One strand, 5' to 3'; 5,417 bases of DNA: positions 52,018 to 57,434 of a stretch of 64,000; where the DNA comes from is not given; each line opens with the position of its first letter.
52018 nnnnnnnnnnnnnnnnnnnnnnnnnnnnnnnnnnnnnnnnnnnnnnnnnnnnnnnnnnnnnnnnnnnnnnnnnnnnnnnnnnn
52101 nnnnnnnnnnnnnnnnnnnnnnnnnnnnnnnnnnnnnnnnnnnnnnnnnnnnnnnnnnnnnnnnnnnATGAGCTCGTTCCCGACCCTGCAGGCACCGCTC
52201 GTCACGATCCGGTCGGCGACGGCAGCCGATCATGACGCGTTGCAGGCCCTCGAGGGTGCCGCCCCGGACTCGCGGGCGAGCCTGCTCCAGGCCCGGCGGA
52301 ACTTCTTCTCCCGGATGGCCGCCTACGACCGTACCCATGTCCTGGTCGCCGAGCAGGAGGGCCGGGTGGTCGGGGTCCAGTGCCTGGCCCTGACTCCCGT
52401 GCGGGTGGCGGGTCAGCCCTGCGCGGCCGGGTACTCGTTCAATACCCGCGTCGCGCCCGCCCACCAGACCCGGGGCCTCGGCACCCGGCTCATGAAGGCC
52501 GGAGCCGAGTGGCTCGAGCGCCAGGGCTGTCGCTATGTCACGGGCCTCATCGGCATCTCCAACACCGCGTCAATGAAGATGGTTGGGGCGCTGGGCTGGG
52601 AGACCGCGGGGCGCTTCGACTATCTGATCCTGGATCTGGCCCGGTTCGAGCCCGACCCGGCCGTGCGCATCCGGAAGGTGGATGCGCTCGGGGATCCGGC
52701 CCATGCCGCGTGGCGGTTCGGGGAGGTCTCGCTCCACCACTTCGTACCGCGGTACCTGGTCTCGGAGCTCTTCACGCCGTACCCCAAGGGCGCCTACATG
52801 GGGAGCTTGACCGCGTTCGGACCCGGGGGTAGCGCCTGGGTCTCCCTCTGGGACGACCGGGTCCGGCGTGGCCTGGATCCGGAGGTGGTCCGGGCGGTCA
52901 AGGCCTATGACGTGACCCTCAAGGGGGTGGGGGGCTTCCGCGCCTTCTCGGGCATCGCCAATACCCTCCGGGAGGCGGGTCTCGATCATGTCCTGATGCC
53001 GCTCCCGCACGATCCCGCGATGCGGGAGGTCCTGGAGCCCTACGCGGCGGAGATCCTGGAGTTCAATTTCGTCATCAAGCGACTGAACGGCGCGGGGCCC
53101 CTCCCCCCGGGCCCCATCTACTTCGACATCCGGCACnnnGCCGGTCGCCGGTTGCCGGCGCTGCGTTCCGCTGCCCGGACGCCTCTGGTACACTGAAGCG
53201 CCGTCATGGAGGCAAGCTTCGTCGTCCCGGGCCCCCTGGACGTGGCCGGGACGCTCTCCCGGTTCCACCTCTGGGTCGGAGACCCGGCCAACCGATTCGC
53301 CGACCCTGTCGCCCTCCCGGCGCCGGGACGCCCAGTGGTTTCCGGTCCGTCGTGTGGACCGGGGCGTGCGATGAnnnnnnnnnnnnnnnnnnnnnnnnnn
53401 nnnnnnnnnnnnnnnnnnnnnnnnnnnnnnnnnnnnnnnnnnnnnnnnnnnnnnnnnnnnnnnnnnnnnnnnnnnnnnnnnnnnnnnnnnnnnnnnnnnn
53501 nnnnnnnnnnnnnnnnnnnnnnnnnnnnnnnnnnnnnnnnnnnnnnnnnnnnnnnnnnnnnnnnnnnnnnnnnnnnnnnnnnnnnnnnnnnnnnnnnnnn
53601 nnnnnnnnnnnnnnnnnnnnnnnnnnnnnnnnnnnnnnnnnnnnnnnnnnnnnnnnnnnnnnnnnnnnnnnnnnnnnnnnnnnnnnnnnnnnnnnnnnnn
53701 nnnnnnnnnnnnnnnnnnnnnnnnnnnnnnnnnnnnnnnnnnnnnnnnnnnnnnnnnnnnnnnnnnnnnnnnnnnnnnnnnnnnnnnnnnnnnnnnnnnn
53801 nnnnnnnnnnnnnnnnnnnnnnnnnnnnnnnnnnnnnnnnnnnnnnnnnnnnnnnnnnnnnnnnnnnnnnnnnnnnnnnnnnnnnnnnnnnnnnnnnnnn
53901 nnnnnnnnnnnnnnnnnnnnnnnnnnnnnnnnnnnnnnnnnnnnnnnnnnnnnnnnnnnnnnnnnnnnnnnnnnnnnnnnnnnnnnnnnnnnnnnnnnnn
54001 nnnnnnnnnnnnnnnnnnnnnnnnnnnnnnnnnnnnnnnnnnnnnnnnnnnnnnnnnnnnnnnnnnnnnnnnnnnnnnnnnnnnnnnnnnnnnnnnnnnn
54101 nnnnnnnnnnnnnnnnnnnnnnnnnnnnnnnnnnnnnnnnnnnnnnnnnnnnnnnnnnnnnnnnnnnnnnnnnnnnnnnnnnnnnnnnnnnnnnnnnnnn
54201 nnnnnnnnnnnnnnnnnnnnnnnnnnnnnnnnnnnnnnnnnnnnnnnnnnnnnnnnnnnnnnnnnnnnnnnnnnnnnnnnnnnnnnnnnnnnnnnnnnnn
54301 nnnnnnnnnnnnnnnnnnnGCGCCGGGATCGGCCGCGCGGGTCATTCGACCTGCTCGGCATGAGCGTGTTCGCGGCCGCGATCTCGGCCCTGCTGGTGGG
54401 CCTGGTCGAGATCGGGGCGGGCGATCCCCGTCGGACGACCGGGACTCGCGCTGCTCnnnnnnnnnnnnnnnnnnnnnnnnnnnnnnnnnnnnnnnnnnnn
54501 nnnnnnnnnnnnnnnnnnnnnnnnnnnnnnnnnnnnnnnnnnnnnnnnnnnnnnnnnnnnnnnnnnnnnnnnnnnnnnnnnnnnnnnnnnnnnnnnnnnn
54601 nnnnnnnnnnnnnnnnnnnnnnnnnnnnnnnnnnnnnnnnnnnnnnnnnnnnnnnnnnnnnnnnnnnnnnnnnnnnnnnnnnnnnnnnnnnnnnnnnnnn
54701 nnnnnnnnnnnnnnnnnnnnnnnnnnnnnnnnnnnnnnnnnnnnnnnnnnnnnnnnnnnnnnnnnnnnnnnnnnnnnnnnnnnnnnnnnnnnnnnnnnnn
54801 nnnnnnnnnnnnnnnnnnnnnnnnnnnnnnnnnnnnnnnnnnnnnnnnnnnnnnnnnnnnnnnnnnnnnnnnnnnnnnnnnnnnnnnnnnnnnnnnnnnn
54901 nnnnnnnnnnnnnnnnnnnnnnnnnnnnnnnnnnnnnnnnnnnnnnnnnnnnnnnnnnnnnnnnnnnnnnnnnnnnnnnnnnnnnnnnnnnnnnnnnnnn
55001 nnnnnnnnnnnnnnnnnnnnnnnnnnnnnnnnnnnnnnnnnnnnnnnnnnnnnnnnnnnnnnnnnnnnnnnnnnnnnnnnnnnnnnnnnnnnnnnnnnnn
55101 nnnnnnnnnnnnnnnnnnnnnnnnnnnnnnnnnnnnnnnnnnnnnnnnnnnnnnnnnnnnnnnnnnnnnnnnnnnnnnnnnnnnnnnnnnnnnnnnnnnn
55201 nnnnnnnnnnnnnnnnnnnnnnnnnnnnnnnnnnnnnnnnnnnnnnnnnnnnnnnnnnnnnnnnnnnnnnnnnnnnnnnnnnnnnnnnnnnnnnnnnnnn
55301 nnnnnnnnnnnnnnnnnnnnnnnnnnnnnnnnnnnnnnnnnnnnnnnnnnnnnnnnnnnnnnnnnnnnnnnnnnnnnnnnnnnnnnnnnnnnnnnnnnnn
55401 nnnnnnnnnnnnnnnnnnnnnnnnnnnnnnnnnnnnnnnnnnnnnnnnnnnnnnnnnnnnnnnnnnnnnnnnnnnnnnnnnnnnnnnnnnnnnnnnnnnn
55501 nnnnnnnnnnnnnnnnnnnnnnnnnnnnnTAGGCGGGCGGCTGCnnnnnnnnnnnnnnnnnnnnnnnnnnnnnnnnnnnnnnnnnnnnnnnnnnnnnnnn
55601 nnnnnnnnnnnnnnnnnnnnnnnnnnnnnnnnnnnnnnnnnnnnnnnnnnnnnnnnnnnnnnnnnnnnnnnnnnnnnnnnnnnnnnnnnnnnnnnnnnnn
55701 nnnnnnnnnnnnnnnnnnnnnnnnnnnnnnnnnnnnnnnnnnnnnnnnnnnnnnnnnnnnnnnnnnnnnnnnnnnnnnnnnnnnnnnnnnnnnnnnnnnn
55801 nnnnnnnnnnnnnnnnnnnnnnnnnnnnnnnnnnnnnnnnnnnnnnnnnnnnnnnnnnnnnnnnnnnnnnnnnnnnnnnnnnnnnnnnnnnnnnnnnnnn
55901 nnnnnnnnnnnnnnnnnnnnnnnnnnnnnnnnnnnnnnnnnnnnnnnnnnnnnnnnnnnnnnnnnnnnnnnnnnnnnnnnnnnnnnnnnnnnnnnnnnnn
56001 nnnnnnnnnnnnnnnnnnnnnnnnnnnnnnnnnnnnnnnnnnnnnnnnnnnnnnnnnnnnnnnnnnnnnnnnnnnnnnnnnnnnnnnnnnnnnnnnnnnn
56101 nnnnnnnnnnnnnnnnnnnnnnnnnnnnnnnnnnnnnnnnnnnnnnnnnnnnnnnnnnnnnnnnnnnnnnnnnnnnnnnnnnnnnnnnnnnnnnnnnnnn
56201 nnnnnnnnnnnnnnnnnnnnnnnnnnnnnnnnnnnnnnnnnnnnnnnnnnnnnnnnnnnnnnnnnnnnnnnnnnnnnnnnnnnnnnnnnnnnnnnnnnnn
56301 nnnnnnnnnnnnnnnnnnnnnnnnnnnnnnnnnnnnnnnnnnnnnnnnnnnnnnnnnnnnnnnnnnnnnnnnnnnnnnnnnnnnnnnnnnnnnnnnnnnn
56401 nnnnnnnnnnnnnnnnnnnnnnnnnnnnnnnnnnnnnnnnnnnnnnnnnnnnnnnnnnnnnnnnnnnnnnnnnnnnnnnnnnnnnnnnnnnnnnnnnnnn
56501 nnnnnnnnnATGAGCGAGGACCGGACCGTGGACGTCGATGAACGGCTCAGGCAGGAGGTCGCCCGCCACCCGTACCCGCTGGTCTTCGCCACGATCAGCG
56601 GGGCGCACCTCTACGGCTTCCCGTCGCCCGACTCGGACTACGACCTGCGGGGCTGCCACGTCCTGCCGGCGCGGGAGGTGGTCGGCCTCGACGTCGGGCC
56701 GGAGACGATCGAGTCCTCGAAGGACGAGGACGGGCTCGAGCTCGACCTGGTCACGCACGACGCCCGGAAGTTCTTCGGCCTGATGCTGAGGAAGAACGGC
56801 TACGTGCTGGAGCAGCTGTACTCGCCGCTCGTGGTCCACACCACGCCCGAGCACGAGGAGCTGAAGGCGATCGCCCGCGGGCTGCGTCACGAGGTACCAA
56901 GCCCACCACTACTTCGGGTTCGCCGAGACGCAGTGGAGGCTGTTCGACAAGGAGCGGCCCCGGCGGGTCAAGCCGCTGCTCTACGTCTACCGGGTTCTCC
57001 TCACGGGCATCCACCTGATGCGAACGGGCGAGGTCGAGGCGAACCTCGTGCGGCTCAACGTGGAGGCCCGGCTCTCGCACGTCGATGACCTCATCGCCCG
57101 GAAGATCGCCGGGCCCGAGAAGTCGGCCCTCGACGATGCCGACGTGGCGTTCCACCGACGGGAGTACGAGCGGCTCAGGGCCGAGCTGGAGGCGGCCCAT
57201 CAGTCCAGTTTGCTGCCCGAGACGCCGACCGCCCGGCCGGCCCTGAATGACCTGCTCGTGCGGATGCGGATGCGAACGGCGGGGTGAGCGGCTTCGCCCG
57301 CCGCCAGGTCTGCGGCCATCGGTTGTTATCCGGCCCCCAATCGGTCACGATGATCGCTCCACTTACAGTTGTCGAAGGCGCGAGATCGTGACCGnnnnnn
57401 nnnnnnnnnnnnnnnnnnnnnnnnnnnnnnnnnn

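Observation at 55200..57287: RNA-repair-type module: RNA-ligase remnant followed by two translationally coupled PF10127 (RlaP-type) nucleotidyltransferases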

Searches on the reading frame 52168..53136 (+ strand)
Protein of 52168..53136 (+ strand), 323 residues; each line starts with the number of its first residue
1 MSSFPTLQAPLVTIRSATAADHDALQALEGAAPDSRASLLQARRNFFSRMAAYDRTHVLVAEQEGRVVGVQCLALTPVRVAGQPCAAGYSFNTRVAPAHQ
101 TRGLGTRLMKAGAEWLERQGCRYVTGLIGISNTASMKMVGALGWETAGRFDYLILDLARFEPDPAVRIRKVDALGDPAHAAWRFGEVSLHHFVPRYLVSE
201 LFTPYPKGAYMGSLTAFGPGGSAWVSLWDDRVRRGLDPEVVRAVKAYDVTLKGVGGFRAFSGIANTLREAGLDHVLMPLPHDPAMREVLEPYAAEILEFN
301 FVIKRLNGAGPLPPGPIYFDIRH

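Call 5: search_protein_families(library=pfam, proteins=[window:52168-53136:+], max_evalue=0.01)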
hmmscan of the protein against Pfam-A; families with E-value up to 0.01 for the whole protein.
window:52168-53136:+ (323 aa): 5 families
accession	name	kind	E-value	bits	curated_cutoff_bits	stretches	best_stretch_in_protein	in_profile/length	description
PF00583.31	Acetyltransf_1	-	8.7e-11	42.6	20.7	1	50-143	24-115/116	Acetyltransferase (GNAT) family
PF13527.13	Acetyltransf_9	-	2.2e-08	34.6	25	1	14-145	2-125/127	Acetyltransferase (GNAT) domain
PF13508.13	Acetyltransf_7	-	7.5e-08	33.1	27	1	55-124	2-65/84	Acetyltransferase (GNAT) domain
PF08445.16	FR47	-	4.2e-05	23.9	22.1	1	94-146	28-79/86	FR47-like protein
PF13302.13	Acetyltransf_3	-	0.00052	21.2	25.4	1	14-144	4-137/138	Acetyltransferase (GNAT) domain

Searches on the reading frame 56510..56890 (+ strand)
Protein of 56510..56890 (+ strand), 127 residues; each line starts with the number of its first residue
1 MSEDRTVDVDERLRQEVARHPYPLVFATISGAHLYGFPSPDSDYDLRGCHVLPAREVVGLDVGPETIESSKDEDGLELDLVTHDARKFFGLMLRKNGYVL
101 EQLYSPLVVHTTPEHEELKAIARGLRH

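Call 4: search_protein_families(library=ncbifam, proteins=[window:56510-56890:+], max_evalue=0.01)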
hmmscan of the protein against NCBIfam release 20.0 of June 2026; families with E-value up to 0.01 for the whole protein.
window:56510-56890:+ (127 aa): 0 families

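Call 5: search_protein_families(library=pfam, proteins=[window:56510-56890:+], max_evalue=0.01)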
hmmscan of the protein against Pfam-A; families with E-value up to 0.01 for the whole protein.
window:56510-56890:+ (127 aa): 1 family
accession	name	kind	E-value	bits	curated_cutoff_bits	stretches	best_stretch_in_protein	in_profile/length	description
PF10127.15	RlaP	-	8.7e-32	111.2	23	1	8-123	4-117/249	RNA repair pathway DNA polymerase beta family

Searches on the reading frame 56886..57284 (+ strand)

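Call 4: search_protein_families(library=ncbifam, proteins=[window:56886-57284:+], max_evalue=0.01)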
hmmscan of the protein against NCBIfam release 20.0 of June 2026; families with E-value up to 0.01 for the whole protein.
window:56886-57284:+ (133 aa): 0 families

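Call 5: search_protein_families(library=pfam, proteins=[window:56886-57284:+], max_evalue=0.01)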
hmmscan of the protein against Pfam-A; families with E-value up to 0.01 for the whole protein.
window:56886-57284:+ (133 aa): 1 family
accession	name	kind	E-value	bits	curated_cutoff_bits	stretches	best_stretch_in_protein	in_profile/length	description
PF10127.15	RlaP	-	3.1e-18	66.8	23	1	4-126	124-249/249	RNA repair pathway DNA polymerase beta family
